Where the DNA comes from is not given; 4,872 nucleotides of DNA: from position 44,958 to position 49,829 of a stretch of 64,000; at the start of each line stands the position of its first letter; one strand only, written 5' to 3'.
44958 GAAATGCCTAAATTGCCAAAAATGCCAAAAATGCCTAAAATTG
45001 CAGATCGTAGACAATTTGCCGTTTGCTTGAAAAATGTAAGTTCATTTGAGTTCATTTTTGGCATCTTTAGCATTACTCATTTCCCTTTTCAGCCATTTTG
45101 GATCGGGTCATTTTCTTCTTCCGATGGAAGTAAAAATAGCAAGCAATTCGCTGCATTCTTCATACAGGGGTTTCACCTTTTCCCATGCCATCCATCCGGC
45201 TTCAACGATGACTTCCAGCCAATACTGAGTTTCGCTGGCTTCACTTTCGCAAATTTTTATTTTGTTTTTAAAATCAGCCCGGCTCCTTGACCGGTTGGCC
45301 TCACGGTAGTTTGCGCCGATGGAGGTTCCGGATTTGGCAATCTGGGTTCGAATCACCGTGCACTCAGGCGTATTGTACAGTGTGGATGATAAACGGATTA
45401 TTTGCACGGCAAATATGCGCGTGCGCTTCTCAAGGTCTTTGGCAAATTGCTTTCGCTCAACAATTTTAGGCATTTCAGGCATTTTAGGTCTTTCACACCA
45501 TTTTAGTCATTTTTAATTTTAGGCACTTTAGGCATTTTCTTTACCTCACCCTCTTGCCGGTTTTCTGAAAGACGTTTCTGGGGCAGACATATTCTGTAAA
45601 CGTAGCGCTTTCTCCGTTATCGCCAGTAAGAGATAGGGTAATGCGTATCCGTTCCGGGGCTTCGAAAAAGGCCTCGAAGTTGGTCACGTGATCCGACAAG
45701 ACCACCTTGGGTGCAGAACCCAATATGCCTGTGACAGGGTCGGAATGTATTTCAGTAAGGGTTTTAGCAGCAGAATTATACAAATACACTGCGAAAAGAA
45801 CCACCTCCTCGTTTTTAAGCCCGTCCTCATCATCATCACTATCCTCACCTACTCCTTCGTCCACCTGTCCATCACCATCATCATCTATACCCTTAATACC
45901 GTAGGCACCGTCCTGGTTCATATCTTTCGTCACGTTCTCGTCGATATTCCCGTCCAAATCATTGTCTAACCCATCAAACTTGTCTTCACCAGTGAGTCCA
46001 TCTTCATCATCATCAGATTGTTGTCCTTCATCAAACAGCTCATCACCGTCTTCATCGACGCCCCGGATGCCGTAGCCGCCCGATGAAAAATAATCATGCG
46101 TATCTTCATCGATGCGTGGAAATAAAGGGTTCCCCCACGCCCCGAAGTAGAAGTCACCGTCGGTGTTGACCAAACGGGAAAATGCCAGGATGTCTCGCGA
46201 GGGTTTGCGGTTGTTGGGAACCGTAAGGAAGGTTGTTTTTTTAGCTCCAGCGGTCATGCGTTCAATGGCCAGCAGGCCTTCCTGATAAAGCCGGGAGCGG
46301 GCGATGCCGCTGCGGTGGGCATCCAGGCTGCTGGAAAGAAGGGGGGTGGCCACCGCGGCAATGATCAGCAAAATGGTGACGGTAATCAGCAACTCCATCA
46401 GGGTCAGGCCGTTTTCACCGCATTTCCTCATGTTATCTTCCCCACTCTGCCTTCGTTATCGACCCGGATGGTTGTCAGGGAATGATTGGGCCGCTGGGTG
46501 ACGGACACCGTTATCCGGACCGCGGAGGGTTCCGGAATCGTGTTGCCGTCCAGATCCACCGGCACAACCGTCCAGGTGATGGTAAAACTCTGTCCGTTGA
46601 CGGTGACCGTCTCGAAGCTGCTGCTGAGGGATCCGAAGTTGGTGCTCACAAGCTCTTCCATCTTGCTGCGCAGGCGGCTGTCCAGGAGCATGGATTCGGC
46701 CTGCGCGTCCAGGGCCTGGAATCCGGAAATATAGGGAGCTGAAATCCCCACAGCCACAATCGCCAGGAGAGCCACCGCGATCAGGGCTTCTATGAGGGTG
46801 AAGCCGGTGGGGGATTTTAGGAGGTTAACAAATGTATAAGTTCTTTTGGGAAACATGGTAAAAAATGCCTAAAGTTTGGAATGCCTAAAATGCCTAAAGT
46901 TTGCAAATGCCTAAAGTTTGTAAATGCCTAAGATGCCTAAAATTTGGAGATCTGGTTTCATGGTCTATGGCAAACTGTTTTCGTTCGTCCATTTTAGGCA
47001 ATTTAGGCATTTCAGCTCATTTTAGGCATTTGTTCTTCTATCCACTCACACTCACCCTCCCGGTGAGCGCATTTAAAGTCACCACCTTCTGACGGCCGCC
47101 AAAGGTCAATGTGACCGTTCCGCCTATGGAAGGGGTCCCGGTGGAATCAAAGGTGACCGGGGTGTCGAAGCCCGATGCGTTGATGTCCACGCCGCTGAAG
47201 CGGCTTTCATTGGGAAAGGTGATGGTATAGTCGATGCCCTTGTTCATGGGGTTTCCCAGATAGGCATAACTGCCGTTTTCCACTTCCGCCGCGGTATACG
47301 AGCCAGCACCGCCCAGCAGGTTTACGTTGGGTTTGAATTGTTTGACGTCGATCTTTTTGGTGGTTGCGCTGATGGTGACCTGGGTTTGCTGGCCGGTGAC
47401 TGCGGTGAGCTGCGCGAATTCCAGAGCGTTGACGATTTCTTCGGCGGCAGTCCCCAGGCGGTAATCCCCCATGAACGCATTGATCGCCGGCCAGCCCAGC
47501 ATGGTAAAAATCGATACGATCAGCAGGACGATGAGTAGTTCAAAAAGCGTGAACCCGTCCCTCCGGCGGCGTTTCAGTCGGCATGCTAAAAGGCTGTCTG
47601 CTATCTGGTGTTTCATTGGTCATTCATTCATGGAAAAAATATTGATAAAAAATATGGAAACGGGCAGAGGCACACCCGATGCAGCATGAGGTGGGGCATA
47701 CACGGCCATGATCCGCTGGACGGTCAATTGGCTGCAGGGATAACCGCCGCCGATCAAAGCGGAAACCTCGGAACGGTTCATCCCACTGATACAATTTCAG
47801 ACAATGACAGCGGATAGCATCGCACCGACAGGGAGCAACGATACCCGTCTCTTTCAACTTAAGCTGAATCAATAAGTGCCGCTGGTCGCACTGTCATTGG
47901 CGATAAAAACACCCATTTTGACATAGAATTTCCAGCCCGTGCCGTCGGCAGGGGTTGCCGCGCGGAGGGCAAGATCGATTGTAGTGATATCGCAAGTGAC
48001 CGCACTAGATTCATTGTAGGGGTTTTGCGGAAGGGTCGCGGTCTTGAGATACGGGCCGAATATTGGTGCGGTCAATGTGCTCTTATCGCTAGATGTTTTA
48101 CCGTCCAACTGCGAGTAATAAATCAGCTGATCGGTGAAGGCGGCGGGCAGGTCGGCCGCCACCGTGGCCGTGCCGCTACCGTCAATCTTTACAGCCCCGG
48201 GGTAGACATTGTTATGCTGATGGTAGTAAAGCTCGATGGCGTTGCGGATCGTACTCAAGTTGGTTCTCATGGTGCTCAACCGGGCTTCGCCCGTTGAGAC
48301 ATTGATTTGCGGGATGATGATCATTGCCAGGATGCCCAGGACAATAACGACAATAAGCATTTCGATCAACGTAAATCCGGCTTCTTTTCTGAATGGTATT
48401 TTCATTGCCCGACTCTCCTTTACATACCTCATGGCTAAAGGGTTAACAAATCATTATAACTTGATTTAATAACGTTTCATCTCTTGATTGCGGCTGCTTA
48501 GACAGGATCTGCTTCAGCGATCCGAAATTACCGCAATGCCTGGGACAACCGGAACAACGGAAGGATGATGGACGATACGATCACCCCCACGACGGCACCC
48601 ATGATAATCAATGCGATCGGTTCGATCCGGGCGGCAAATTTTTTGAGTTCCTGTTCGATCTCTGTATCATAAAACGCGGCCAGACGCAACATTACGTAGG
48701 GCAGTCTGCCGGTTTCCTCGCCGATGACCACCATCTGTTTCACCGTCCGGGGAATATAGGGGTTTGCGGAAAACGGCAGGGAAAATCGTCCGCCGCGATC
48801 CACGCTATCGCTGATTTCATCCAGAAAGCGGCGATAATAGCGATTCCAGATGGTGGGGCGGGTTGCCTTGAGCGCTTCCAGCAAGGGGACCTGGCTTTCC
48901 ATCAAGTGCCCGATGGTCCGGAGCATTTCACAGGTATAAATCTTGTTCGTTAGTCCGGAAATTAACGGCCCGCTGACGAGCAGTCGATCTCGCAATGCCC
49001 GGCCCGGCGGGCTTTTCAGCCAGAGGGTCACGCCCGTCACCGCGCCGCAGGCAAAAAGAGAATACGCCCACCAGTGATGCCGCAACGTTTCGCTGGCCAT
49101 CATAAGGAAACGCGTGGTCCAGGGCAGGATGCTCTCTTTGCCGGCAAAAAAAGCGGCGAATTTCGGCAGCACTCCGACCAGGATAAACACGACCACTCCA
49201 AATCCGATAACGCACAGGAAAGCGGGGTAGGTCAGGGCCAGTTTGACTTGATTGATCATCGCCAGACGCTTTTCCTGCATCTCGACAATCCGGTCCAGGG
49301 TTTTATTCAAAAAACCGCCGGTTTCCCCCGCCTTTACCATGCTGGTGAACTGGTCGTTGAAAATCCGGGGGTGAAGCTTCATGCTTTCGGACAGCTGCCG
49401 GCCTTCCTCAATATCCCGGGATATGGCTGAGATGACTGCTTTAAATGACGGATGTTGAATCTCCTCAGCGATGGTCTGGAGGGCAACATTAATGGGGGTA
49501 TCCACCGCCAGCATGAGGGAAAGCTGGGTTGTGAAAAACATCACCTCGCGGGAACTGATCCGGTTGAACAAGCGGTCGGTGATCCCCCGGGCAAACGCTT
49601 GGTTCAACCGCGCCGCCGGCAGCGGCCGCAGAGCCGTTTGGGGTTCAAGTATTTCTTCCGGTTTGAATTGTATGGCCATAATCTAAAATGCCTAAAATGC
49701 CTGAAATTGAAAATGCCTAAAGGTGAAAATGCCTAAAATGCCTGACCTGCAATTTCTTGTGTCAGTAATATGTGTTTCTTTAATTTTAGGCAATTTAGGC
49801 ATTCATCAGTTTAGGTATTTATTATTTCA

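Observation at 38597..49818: Seven intergenic arrays of a 9-nt unit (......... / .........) confined to the pilus-like gene cluster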

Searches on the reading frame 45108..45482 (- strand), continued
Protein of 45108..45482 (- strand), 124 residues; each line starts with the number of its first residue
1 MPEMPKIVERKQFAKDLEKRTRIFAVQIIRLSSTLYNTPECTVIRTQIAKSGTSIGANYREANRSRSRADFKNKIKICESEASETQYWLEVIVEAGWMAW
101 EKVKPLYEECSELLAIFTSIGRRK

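Call 74: get_annotated_region(hit=H20, flank=1500)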
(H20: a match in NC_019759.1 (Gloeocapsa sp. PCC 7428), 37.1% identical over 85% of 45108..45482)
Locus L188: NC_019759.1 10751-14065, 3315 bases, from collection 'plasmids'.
description: Gloeocapsa sp. PCC 7428 plasmid pGLO7428.03, complete sequence
organism: Gloeocapsa sp. PCC 7428 (NCBI taxid 1173026)
taxonomy: Bacteria; Cyanobacteriota; Cyanophyceae; Chroococcales; Chroococcaceae; Gloeocapsa; Gloeocapsa sp. PCC 7428
host: -; source: -; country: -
typing (MOB-suite, as given by PLSDB): mobilizable; replicon rep_cluster_1726; relaxase MOBV
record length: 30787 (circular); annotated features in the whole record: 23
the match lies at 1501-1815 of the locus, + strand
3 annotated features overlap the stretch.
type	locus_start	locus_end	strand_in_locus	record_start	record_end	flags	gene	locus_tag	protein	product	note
CDS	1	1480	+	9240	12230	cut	-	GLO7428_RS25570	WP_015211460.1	DUF1156 domain-containing protein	-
CDS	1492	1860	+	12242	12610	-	-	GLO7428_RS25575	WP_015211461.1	four helix bundle protein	-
CDS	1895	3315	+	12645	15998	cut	-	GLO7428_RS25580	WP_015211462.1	Swt1 family HEPN domain-containing protein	-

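Call 75: get_annotated_region(hit=H21, flank=1500)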
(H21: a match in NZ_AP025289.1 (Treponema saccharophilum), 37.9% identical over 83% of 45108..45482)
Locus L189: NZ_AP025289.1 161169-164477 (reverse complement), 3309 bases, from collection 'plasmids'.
description: Treponema saccharophilum strain JCM 32279 plasmid pTS1, complete sequence
organism: Treponema saccharophilum (NCBI taxid 165)
taxonomy: Bacteria; Spirochaetota; Spirochaetia; Spirochaetales; Treponemataceae; Treponema; Treponema saccharophilum
host: -; source: -; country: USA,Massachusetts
typing (MOB-suite, as given by PLSDB): non-mobilizable
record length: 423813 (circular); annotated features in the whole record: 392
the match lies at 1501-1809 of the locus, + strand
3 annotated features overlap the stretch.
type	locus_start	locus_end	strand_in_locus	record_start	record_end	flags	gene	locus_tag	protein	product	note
CDS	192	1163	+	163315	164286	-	-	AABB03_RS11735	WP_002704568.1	DMT family transporter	GO:0055085 - transmembrane transport [Evidence IEA]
CDS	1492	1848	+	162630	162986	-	-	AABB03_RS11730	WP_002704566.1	four helix bundle protein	-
CDS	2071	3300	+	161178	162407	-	-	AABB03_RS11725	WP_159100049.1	DUF4832 domain-containing protein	-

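Call 76: get_annotated_region(hit=H26, flank=1500)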
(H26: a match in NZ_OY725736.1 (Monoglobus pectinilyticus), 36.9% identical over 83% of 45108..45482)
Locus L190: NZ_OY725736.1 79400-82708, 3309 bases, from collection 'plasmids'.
description: Monoglobus pectinilyticus strain Ruminococcaceae species TSDC17.2-1.2 plasmid 12, complete sequence
organism: Monoglobus pectinilyticus (NCBI taxid 1981510)
taxonomy: Bacteria; Bacillota; Clostridia; Monoglobales; Monoglobaceae; Monoglobus; Monoglobus pectinilyticus
host: -; source: -; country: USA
typing (MOB-suite, as given by PLSDB): non-mobilizable
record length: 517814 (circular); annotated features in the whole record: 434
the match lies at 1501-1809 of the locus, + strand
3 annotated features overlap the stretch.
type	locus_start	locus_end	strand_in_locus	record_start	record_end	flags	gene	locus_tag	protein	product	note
CDS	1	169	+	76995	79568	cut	-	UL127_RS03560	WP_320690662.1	type I restriction-modification system subunit M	GO:0006306 - DNA methylation [Evidence IEA]; GO:0009307 - DNA restriction-modification system [Evidence IEA]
CDS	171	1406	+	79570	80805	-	-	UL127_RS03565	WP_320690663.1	restriction endonuclease subunit S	GO:0006304 - DNA modification [Evidence IEA]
CDS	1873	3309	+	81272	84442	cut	-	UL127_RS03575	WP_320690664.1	HsdR family type I site-specific deoxyribonuclease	GO:0009307 - DNA restriction-modification system [Evidence IEA]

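Call 77: get_annotated_region(hit=H27, flank=1500)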
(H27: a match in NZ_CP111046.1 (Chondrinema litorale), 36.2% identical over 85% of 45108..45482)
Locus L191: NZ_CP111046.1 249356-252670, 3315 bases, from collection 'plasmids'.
description: Chondrinema litorale strain WSW3-B12 plasmid unnamed4
organism: Chondrinema litorale (NCBI taxid 2994555)
taxonomy: Bacteria; Bacteroidota; Cytophagia; Cytophagales; Flammeovirgaceae; Chondrinema; Chondrinema litorale
host: -; source: Seaweed,red alga; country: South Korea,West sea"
typing (MOB-suite, as given by PLSDB): non-mobilizable
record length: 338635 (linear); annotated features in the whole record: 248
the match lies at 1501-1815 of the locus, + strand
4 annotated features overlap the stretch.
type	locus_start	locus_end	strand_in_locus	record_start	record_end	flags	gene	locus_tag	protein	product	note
CDS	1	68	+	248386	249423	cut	lepB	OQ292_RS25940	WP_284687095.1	signal peptidase I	GO:0009306 - protein secretion [Evidence IEA]; GO:0006465 - signal peptide processing [Evidence IEA]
CDS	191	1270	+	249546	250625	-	-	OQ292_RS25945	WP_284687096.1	efflux RND transporter periplasmic adaptor subunit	GO:0006810 - transport [Evidence IEA]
CDS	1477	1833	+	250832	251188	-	-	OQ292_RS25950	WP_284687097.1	four helix bundle protein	-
CDS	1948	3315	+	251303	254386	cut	-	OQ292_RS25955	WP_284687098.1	efflux RND transporter permease subunit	GO:0055085 - transmembrane transport [Evidence IEA]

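Call 78: get_annotated_region(hit=H31, flank=1500)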
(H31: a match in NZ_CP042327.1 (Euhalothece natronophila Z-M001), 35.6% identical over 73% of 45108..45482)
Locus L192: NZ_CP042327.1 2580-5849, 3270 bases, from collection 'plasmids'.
description: Euhalothece natronophila Z-M001 plasmid pEu1, complete sequence
organism: Euhalothece natronophila Z-M001 (NCBI taxid 522448)
taxonomy: Bacteria; Cyanobacteriota; Cyanophyceae; Chroococcales; Halothecacae; Euhalothece; Euhalothece natronophila; Euhalothece natronophila Z-M001
host: -; source: cell culture,soda lake Magadi; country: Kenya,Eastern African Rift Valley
typing (MOB-suite, as given by PLSDB): non-mobilizable
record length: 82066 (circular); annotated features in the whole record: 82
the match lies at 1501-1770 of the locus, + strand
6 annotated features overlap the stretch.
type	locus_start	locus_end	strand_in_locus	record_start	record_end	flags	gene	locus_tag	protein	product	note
CDS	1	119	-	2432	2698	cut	-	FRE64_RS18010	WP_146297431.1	hypothetical protein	-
CDS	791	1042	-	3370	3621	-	-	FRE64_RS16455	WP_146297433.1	UPF0175 family protein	-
CDS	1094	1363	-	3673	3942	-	-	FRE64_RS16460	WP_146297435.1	hypothetical protein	-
CDS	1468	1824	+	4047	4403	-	-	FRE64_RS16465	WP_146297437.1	four helix bundle protein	-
CDS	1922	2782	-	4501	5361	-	-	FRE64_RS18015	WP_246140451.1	hypothetical protein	-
CDS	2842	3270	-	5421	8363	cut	-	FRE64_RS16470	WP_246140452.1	N-6 DNA methylase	GO:0006306 - DNA methylation [Evidence IEA]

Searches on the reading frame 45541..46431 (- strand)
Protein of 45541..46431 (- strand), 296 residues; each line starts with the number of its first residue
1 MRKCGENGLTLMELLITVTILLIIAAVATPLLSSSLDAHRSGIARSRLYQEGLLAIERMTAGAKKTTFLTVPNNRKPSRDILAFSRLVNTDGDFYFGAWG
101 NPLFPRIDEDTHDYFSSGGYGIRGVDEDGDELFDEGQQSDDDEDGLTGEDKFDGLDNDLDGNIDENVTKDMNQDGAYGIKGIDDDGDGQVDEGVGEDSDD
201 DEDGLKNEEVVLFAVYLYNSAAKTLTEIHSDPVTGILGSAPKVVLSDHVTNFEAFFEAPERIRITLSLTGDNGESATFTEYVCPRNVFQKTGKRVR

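Call 7: search_protein_families(library=pfam, proteins=[window:45541-46431:-], max_evalue=0.01)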
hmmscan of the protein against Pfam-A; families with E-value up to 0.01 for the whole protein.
window:45541-46431:- (296 aa): 2 families
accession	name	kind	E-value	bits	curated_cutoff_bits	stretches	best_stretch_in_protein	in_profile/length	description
PF07963.17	N_methyl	-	6.4e-05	22.8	21.2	1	6-28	4-26/27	Prokaryotic N-terminal methylation motif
PF10833.13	DUF2572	-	0.0025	17.9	23.8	1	15-96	3-87/219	Protein of unknown function (DUF2572)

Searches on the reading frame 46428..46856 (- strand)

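Call 7: search_protein_families(library=pfam, proteins=[window:46428-46856:-], max_evalue=0.01)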
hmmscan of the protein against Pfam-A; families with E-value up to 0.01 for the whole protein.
window:46428-46856:- (142 aa): 1 family
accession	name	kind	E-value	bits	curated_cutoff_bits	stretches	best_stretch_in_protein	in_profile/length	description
PF07963.17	N_methyl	-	4.2e-07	29.7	21.2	1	18-38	6-26/27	Prokaryotic N-terminal methylation motif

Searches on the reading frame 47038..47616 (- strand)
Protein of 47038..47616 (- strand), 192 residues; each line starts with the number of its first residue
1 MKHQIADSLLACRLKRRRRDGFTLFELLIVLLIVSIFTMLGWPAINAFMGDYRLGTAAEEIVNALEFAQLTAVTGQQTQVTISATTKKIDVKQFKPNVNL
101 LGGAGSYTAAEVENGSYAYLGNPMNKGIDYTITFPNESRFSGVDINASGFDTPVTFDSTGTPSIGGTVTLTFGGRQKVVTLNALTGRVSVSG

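Call 7: search_protein_families(library=pfam, proteins=[window:47038-47616:-], max_evalue=0.01)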
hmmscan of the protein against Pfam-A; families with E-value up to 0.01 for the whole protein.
window:47038-47616:- (192 aa): 2 families
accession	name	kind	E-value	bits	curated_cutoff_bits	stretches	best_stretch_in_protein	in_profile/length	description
PF12019.13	GspH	-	3.5e-08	34.4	21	1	57-183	1-106/108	Type II transport protein GspH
PF07963.17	N_methyl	-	1.4e-06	28.1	21.2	1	16-39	1-24/27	Prokaryotic N-terminal methylation motif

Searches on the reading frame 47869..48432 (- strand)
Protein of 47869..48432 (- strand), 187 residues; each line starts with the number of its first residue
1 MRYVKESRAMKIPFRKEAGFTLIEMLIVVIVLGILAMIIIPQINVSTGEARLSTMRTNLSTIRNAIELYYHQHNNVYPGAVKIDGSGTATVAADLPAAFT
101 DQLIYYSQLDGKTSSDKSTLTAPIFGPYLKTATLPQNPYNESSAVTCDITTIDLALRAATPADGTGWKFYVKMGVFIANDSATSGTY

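Call 84: search_protein_families(library=pfam, proteins=[window:47869-48432:-], max_evalue=0.001)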
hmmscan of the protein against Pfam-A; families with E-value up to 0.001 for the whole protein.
window:47869-48432:- (187 aa): 1 family
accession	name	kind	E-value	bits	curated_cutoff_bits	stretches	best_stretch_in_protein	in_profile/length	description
PF07963.17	N_methyl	-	1.8e-07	30.9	21.2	1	15-39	2-26/27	Prokaryotic N-terminal methylation motif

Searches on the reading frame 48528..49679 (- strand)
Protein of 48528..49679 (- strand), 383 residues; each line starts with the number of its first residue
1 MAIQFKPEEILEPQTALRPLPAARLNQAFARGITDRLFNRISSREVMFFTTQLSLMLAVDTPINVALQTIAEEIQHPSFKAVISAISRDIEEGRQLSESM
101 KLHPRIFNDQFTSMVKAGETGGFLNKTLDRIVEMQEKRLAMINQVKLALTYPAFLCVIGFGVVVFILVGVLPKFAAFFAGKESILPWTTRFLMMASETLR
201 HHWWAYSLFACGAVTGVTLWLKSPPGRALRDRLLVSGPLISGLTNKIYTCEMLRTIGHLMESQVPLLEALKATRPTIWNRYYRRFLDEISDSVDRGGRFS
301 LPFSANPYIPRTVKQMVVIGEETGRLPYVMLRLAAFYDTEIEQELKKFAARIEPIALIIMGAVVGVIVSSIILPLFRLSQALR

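Call 23: find_related_loci(query=window:48528-49679:-, collection=metagenome_contigs, flank=10000)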
Query window:48528-49679:- (383 aa) in metagenome_contigs; peptide patterns used: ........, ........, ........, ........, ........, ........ (x = any residue, [..] = any of these).
110 stretches matched a pattern; 41 encode a relative of the query (tblastn E <= 1e-3); 41 distinct loci.
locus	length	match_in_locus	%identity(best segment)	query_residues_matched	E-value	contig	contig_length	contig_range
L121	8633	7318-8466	88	1-383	0e+0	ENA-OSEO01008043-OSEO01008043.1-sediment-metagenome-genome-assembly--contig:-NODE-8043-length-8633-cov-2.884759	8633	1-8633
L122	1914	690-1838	86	1-383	0e+0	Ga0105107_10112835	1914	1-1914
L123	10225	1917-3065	80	1-383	0e+0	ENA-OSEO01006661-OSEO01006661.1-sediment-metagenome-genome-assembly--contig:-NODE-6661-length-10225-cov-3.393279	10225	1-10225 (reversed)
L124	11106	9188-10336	72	1-383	0e+0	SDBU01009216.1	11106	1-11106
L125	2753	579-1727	72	1-383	0e+0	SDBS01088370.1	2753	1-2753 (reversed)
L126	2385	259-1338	70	24-383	0e+0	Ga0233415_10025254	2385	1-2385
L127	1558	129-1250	65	11-383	0e+0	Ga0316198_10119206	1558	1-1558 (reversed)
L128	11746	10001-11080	68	24-383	2e-167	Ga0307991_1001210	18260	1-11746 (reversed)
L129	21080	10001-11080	67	24-383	3e-166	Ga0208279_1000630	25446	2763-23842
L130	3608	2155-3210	67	32-383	3e-165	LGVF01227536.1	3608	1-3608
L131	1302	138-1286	62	1-383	8e-164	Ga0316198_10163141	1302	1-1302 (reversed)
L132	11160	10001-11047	64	35-383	1e-143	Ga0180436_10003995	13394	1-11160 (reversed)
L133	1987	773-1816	61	36-382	7e-154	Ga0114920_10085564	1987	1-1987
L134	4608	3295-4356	61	30-383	3e-144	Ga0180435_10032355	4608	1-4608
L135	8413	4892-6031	57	1-382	1e-141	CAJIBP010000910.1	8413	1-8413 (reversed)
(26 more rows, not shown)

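Call 45: find_encoding_contigs(protein=window:48528-49679:-, flank=10000, max_places=4)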
Protein window:48528-49679:- (383 aa): no gene with exactly this product is on record in the collection.

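Call 84: search_protein_families(library=pfam, proteins=[window:48528-49679:-], max_evalue=0.001)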
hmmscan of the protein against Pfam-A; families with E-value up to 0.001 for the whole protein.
window:48528-49679:- (383 aa): 1 family
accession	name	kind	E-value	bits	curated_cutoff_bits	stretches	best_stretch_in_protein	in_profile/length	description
PF00482.28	T2SSF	-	7.7e-51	171.7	25.2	2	49-172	1-125/125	Type II secretion system (T2SS), protein F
